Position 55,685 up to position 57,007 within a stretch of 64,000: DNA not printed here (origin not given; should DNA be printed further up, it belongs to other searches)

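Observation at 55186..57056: Degenerate-GGDEF/GAF protein (candidate c-di-GMP receptor) coupled to the head of the V-ATPase operon, behind tRNA-Val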

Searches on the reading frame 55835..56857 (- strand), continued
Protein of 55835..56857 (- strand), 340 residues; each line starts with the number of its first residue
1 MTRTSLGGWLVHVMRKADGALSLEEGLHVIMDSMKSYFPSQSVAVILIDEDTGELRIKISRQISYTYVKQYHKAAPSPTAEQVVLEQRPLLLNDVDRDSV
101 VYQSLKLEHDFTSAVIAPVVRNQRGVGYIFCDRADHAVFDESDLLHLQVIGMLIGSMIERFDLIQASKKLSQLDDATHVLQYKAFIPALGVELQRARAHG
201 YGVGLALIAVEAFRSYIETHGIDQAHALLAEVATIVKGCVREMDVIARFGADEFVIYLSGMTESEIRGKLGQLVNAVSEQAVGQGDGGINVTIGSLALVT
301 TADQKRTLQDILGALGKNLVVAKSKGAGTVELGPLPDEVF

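Call 30: fold_search(model_id=the predicted structure, library=pdb)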
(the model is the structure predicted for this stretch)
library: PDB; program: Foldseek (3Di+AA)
matches with E <= 10: 1358; with E <= 0.001: 484
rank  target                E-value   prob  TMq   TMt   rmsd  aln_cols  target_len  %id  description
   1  4zmu_B                3.4e-17  1.00  0.44  0.45  19.2       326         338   18  Dcsbis, a diguanylate cyclase from Pseudomonas aeruginosa (released 2016-05-04)
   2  4zmu_A                6.2e-17  1.00  0.45  0.45  19.0       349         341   17  Dcsbis, a diguanylate cyclase from Pseudomonas aeruginosa (released 2016-05-04)
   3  5llx_B                5.4e-16  1.00  0.46  0.24  22.4       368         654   13  Bacteriophytochrome activated diguanylyl cyclase from Idiomarina species A28L with GTP bound (released 2017-03-15)
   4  5llw_B                7.2e-16  1.00  0.45  0.24  19.2       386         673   14  Bacteriophytochrome activated diguanylyl cyclase from Idiomarina species A28L (released 2017-03-15)
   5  6et7_A                8.2e-16  1.00  0.45  0.24  18.9       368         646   14  Activated heterodimer of the bacteriophytochrome regulated diguanylyl cyclase variant - S505V A526V - from Idiomarina  (released 2018-06-13)
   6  6et7_B                1.4e-15  1.00  0.45  0.24  34.1       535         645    9  Activated heterodimer of the bacteriophytochrome regulated diguanylyl cyclase variant - S505V A526V - from Idiomarina  (released 2018-06-13)
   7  5llw_A                1.5e-15  1.00  0.45  0.23  20.6       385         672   14  Bacteriophytochrome activated diguanylyl cyclase from Idiomarina species A28L (released 2017-03-15)
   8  5llx_A                2.3e-15  1.00  0.45  0.24  22.6       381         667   14  Bacteriophytochrome activated diguanylyl cyclase from Idiomarina species A28L with GTP bound (released 2017-03-15)
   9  8c05                  6.9e-14  1.00  0.46  0.51  16.8       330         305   15  LOV-activated diguanylate cyclase, dark-state structure (released 2023-07-19)
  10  7e6g_B                1.8e-13  1.00  0.49  0.63   3.0       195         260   22  Crystal structure of diguanylate cyclase SiaD in complex with its activator SiaC from Pseudomonas aeruginosa (released 2021-09-22)
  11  5xgb                  2.4e-13  1.00  0.46  0.29  17.0       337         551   17  Crystal structure of the PAS-GGDEF-EAL domain of PA0861 from Pseudomonas aeruginosa (released 2017-12-20)
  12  3bre_A                5.6e-13  1.00  0.45  0.48   7.1       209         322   22  Crystal Structure of P.aeruginosa PA3702 (released 2008-04-01)
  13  7e6g_A                8.1e-13  1.00  0.49  0.61   3.6       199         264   23  Crystal structure of diguanylate cyclase SiaD in complex with its activator SiaC from Pseudomonas aeruginosa (released 2021-09-22)
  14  5xge                  8.6e-13  1.00  0.46  0.29  16.9       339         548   17  Crystal structure of the PAS-GGDEF-EAL domain of PA0861 from Pseudomonas aeruginosa in complex with cyclic di-GMP (released 2017-12-20)
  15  4wxo_A                1.2e-12  1.00  0.44  0.80   4.9       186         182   21  SadC (300-487) from Pseudomonas aeruginosa PAO1 (released 2015-11-18)
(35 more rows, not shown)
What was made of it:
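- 56345..56437 (-): Long linker (signalling) helix, residues 141-171. The best Foldseek matches are coiled-coil sensor cyclases (call 30).
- Closest known: Dcsbis. Same: Dcsbis is the best Foldseek match (4zmu, E 3e-17; call 30).
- The best structural match is the GAF-GGDEF cyclase Dcsbis 4zmu, followed by other coiled-coil sensor cyclases (call 30).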

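Call 31: find_encoding_contigs(protein=P0124, flank=8000, max_places=3)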
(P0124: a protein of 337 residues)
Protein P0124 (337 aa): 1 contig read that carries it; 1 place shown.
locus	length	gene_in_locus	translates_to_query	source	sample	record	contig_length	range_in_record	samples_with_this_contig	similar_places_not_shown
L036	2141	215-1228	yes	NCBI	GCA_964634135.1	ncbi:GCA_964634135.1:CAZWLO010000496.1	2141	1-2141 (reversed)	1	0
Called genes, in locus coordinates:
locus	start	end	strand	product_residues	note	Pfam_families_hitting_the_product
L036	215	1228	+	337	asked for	PF13185:GAF_2 (weak), PF01590:GAF (weak), PF00990:GGDEF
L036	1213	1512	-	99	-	PF02823:ATP-synt_DE_N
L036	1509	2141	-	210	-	?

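Call 33: find_encoding_contigs(protein=P0125, flank=8000, max_places=3)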
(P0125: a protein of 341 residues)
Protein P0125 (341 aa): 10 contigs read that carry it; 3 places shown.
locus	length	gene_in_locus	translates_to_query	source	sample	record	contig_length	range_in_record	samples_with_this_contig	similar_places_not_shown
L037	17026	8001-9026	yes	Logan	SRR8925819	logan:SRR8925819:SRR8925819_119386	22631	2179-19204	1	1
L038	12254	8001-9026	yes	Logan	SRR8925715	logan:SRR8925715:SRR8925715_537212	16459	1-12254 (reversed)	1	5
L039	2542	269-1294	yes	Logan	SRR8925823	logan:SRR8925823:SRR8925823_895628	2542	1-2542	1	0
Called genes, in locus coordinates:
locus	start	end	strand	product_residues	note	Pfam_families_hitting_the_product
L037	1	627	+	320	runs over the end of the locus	PF08239:SH3_3 (weak)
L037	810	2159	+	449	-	PF26410:GH5_mannosidase (faint), PF00150:Cellulase, PF02449:Glyco_hydro_42 (faint)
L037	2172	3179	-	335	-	PF03547:Mem_trans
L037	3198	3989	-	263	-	PF01416:PseudoU_synth_1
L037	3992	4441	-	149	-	PF03652:RuvX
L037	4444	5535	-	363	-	PF00483:NTP_transferase, PF12804:NTP_transf_3, PF22640:ManC_GMP_beta-helix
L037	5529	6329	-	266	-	PF03309:Pan_kinase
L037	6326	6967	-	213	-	PF03099:BPL_LplA_LipB, PF16917:BPL_LplA_LipB_2 (weak)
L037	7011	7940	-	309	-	PF02749:QRPTase_N, PF01729:QRPTase_C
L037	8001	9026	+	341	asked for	PF13185:GAF_2, PF01590:GAF, PF00990:GGDEF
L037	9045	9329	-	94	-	PF02823:ATP-synt_DE_N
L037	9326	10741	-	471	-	PF02874:ATP-synt_ab_N, PF00006:ATP-synt_ab, PF22919:ATP-synt_VA_C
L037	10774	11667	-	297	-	PF00231:ATP-synt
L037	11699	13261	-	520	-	PF02874:ATP-synt_ab_N, PF00006:ATP-synt_ab, PF00306:ATP-synt_ab_C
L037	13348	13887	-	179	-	PF00213:OSCP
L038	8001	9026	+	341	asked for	PF13185:GAF_2, PF01590:GAF, PF00990:GGDEF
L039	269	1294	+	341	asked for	PF13185:GAF_2, PF01590:GAF, PF00990:GGDEF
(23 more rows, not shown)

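Call 34: find_encoding_contigs(protein=P0127, flank=8000, max_places=3)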
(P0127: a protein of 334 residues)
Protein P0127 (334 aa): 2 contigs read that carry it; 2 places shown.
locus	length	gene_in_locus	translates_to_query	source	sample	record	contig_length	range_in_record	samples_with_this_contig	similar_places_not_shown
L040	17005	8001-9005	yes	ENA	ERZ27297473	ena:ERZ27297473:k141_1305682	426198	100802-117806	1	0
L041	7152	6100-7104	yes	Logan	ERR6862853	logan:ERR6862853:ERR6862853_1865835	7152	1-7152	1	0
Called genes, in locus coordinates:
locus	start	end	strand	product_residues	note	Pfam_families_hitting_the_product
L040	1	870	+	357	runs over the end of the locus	PF07584:BatA, PF00092:VWA, PF13519:VWA_2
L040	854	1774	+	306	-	PF00515:TPR_1 (faint), PF07719:TPR_2 (faint), PF13414:TPR_11, PF13432:TPR_16 (weak), PF14559:TPR_19 (weak)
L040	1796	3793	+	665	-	PF13584:BatD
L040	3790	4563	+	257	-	PF07719:TPR_2 (faint), PF00515:TPR_1 (faint), PF13414:TPR_11 (weak), PF13432:TPR_16 (weak), PF08239:SH3_3 (faint)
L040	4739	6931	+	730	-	-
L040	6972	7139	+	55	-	PF03966:Trm112p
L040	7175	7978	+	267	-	PF01740:STAS, PF13466:STAS_2, PF00515:TPR_1 (faint), PF07719:TPR_2 (faint), PF13414:TPR_11, PF13431:TPR_17 (weak)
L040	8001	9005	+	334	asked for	PF13185:GAF_2 (weak), PF00990:GGDEF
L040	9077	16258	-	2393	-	PF13174:TPR_6 (faint), PF00515:TPR_1 (faint), PF02259:FAT (weak), PF03704:BTAD (faint), PF07719:TPR_2 (faint), PF21033:RMD1-3 (weak), PF14559:TPR_19 (weak), PF14559:TPR_19, +23 more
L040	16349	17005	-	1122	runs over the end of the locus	PF06439:3keto-disac_hyd (faint), PF05036:SPOR (faint)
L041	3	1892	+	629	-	?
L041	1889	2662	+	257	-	PF07719:TPR_2 (faint), PF00515:TPR_1 (faint), PF13414:TPR_11 (weak), PF13432:TPR_16 (weak), PF08239:SH3_3 (faint)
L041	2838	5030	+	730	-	-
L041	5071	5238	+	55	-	PF03966:Trm112p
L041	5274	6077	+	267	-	PF01740:STAS, PF13466:STAS_2, PF00515:TPR_1 (faint), PF07719:TPR_2 (faint), PF13414:TPR_11, PF13431:TPR_17 (weak)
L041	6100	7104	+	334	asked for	PF13185:GAF_2 (weak), PF00990:GGDEF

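Call 35: find_encoding_contigs(protein=P0131, flank=8000, max_places=3)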
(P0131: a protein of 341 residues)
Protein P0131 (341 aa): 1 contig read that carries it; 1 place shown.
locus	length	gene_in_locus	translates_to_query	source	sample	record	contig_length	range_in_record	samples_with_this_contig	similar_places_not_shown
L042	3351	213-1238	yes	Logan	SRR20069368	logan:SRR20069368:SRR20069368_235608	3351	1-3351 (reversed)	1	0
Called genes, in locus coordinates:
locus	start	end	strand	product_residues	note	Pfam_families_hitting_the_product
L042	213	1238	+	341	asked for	PF01590:GAF, PF13185:GAF_2 (weak), PF00990:GGDEF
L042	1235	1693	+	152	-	-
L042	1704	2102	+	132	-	-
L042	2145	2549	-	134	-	PF02823:ATP-synt_DE_N, PF00401:ATP-synt_DE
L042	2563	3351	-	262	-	?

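Call 36: find_encoding_contigs(protein=P0129, flank=8000, max_places=2)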
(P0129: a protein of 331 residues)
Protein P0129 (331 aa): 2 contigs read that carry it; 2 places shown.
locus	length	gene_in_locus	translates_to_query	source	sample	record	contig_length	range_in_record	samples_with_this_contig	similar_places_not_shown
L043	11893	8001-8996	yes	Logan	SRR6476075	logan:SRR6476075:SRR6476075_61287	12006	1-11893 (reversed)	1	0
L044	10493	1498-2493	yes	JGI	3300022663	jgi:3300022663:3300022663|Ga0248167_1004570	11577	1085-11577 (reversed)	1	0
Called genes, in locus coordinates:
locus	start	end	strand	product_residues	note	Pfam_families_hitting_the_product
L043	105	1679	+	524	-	PF02838:Glyco_hydro_20b, PF00728:Glyco_hydro_20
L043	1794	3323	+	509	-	PF02838:Glyco_hydro_20b, PF00728:Glyco_hydro_20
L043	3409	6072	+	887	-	PF02838:Glyco_hydro_20b, PF00728:Glyco_hydro_20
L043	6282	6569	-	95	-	PF03992:ABM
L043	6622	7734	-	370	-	PF00248:Aldo_ket_red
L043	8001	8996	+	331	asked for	PF13185:GAF_2, PF01590:GAF, PF00990:GGDEF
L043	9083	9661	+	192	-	PF04011:LemA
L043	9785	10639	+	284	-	PF01435:Peptidase_M48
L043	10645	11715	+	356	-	PF01208:URO-D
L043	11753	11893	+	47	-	?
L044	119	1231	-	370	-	PF00248:Aldo_ket_red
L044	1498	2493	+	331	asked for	PF13185:GAF_2, PF01590:GAF, PF00990:GGDEF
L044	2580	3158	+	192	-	PF04011:LemA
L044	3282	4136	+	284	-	PF01435:Peptidase_M48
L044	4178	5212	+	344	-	PF01208:URO-D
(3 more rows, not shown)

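Call 37: find_encoding_contigs(protein=P0130, flank=8000, max_places=2)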
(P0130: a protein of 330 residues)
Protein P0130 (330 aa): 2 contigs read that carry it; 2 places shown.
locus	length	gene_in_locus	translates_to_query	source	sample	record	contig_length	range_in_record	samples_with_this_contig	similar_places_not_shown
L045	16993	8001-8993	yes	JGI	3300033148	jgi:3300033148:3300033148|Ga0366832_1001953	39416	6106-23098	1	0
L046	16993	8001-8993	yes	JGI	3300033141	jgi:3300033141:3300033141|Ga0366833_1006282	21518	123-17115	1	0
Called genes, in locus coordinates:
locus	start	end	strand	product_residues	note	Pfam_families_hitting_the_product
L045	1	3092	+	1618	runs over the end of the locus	PF01074:Glyco_hydro_38N, PF09261:Alpha-mann_mid, PF07748:Glyco_hydro_38C (weak), PF17677:Glyco_hydro38C2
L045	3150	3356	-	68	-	PF01381:HTH_3 (weak)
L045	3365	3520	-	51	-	-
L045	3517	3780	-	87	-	-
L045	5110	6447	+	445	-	PF00083:Sugar_tr, PF07690:MFS_1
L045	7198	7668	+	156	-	PF00011:HSP20, PF27746:Small_heat_shock_put (weak), PF17886:ArsA_HSP20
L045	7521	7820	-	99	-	-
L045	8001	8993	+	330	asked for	PF13185:GAF_2, PF01590:GAF, PF00990:GGDEF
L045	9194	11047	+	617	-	PF00664:ABC_membrane, PF00005:ABC_tran, PF02463:SMC_N (faint)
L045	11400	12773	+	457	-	PF02899:Phage_int_SAM_1 (weak), PF13102:Phage_int_SAM_5 (weak), PF13495:Phage_int_SAM_4 (weak), PF00589:Phage_integrase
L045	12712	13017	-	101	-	PF12728:HTH_17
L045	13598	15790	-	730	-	-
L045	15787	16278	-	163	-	-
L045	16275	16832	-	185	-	-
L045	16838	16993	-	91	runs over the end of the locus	-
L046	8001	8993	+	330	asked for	PF13185:GAF_2, PF01590:GAF, PF00990:GGDEF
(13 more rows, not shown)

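Call 38: find_encoding_contigs(protein=P0133, flank=8000, max_places=2)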
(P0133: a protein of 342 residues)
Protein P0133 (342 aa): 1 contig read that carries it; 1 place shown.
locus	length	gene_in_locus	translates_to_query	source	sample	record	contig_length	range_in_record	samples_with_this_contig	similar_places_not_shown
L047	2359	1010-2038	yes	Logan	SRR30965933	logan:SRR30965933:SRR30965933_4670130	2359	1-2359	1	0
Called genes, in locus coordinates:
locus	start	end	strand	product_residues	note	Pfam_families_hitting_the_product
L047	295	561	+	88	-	-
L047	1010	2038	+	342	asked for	PF01590:GAF, PF13185:GAF_2, PF13492:GAF_3, PF00990:GGDEF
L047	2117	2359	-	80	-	?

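Call 41: find_homologous_proteins(query=A4, max_evalue=1e-20)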
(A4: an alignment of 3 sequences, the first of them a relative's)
Query A4 (3 sequences) (341 aa, profile of the alignment): 69 proteins with E <= 1e-20 among 8000 candidates.
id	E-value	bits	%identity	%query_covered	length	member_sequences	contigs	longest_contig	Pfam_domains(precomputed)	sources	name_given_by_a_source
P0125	3.5e-174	597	100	100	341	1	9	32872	PF13185.13,PF01590.33,PF00990.27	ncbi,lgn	-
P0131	2.8e-157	541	29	92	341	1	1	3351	PF13185.13,PF01590.33,PF00990.27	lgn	-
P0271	9.0e-145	500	29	90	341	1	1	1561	PF13185.13,PF01590.33,PF00990.27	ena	-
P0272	1.6e-137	476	69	100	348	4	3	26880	PF13185.13,PF01590.33,PF00990.27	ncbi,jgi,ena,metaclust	metaclust:\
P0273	2.7e-136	472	67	100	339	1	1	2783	PF13185.13,PF01590.33,PF00990.27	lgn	-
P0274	2.9e-135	469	68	100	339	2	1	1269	PF13185.13,PF01590.33,PF00990.27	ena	-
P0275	7.4e-135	467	66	100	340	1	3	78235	PF13185.13,PF01590.33,PF00990.27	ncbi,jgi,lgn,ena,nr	ncbi:MAG: diguanylate cyclase [Verrucomicrobia bacterium]|nr:diguanylate cyclase [Verrucomicrobiota 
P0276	1.1e-134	467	67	100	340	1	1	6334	PF13185.13,PF01590.33,PF00990.27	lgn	-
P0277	3.0e-134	465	66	100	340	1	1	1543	PF13185.13,PF01590.33,PF00990.27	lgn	-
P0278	1.2e-130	454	67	100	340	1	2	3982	PF13185.13,PF00990.27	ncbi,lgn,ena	-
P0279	3.1e-130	452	62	100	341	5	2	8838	PF13185.13,PF01590.33,PF00990.27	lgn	-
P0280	1.8e-128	446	65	99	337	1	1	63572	PF13185.13,PF01590.33,PF00990.27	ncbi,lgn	-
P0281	5.9e-128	445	63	100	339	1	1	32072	PF13185.13,PF01590.33,PF00990.27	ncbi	-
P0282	1.4e-123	430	29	75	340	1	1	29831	PF01590.33,PF00990.27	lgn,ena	-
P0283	6.2e-123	428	54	99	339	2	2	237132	PF13185.13,PF01590.33,PF00990.27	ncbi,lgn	-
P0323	3.3e-112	393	32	90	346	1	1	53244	PF13185.13,PF01590.33,PF13492.13,PF00990.27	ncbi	-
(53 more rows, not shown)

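Call 43: find_encoding_contigs(protein=P0282, flank=8000, max_places=1)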
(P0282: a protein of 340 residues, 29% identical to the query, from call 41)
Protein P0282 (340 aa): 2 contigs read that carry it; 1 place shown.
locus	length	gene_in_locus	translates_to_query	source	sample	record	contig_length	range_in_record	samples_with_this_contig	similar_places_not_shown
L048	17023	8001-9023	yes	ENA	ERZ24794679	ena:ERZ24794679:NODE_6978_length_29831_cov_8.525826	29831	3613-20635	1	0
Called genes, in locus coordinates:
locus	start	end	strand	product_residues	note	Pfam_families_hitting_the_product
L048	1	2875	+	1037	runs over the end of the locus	PF02449:Glyco_hydro_42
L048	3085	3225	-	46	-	-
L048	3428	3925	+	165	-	PF08281:Sigma70_r4_2 (weak)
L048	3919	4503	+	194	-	-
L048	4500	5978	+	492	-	-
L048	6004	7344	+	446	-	-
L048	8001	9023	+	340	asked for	PF01590:GAF, PF00990:GGDEF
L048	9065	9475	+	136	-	-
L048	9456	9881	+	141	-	-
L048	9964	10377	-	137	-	PF02823:ATP-synt_DE_N, PF00401:ATP-synt_DE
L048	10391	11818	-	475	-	PF02874:ATP-synt_ab_N, PF00006:ATP-synt_ab, PF22919:ATP-synt_VA_C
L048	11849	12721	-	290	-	PF00231:ATP-synt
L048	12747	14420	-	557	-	PF02874:ATP-synt_ab_N, PF00006:ATP-synt_ab, PF00306:ATP-synt_ab_C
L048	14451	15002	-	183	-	PF00213:OSCP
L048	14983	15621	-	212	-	PF00430:ATP-synt_B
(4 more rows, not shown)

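Call 44: find_encoding_contigs(protein=P0323, flank=8000, max_places=1)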
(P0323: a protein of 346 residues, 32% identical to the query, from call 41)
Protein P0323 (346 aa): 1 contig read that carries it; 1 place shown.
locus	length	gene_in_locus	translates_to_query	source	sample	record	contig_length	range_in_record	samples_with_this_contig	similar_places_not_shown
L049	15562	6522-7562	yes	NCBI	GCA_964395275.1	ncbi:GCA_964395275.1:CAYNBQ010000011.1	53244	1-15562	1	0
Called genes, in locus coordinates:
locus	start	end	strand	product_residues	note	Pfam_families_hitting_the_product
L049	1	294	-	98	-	?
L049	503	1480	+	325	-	PF13527:Acetyltransf_9 (weak), PF00583:Acetyltransf_1, PF13508:Acetyltransf_7 (weak), PF08445:FR47 (faint), PF14542:Acetyltransf_CG (faint), PF00583:Acetyltransf_1, PF13673:Acetyltransf_10 (weak), PF13508:Acetyltransf_7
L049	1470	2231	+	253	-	PF02585:PIG-L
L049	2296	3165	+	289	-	PF00085:Thioredoxin, PF13098:Thioredoxin_2, PF13424:TPR_12 (faint), PF07719:TPR_2 (faint), PF13432:TPR_16, PF14559:TPR_19, PF13431:TPR_17 (weak), PF14561:TPR_20, +4 more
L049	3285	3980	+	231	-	PF07963:N_methyl, PF07596:SBP_bac_10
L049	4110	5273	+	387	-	PF00248:Aldo_ket_red, PF13183:Fer4_8 (faint), PF13187:Fer4_9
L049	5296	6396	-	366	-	PF01656:CbiA (weak), PF13500:AAA_26, PF07085:DRTGG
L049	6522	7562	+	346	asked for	PF01590:GAF, PF13185:GAF_2, PF13492:GAF_3 (weak), PF00990:GGDEF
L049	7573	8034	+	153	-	-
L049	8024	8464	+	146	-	-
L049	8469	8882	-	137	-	PF02823:ATP-synt_DE_N, PF00401:ATP-synt_DE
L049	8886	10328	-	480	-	PF02874:ATP-synt_ab_N, PF00006:ATP-synt_ab, PF22919:ATP-synt_VA_C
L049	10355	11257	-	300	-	PF00231:ATP-synt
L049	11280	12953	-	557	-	PF02874:ATP-synt_ab_N, PF00006:ATP-synt_ab, PF00306:ATP-synt_ab_C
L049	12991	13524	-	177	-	PF00213:OSCP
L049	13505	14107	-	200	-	PF00430:ATP-synt_B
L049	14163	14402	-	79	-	PF00137:ATP-synt_C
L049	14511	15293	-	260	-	PF00119:ATP-synt_A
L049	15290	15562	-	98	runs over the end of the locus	-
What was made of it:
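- The F-type adjacency is convergent (calls 33, 43, 44).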

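Call 47: find_related_loci(query=A5, collection=metagenome_contigs, flank=6000)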
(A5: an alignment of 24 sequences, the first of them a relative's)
Query A5 (341 aa) in metagenome_contigs; peptide patterns used: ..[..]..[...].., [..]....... (x = any residue, [..] = any of these).
178 stretches matched a pattern; 30 encode a relative of the query (tblastn E <= 1e-3); 30 distinct loci.
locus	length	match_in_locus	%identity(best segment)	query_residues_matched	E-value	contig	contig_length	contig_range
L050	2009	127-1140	68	1-340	4e-171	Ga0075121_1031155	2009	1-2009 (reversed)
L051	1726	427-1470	69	1-341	2e-171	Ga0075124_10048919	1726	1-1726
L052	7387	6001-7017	66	1-340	3e-152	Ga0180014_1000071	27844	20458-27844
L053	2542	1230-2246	54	1-340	1e-125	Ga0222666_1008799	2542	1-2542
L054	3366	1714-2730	52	1-340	2e-119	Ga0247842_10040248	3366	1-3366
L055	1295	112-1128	53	1-340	8e-126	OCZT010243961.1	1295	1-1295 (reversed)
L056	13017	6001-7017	52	1-340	6e-115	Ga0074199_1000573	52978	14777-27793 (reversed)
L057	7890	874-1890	52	1-340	6e-115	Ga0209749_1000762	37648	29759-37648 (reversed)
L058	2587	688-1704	51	1-340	5e-118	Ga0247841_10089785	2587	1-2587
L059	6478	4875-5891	52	1-340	2e-112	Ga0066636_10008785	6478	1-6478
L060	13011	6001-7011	51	1-338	3e-112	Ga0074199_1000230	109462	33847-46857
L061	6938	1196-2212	51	1-340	1e-111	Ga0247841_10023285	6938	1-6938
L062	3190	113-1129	50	1-340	5e-114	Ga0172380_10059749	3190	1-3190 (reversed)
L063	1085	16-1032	52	1-340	1e-121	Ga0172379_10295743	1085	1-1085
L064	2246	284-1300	51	1-340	4e-116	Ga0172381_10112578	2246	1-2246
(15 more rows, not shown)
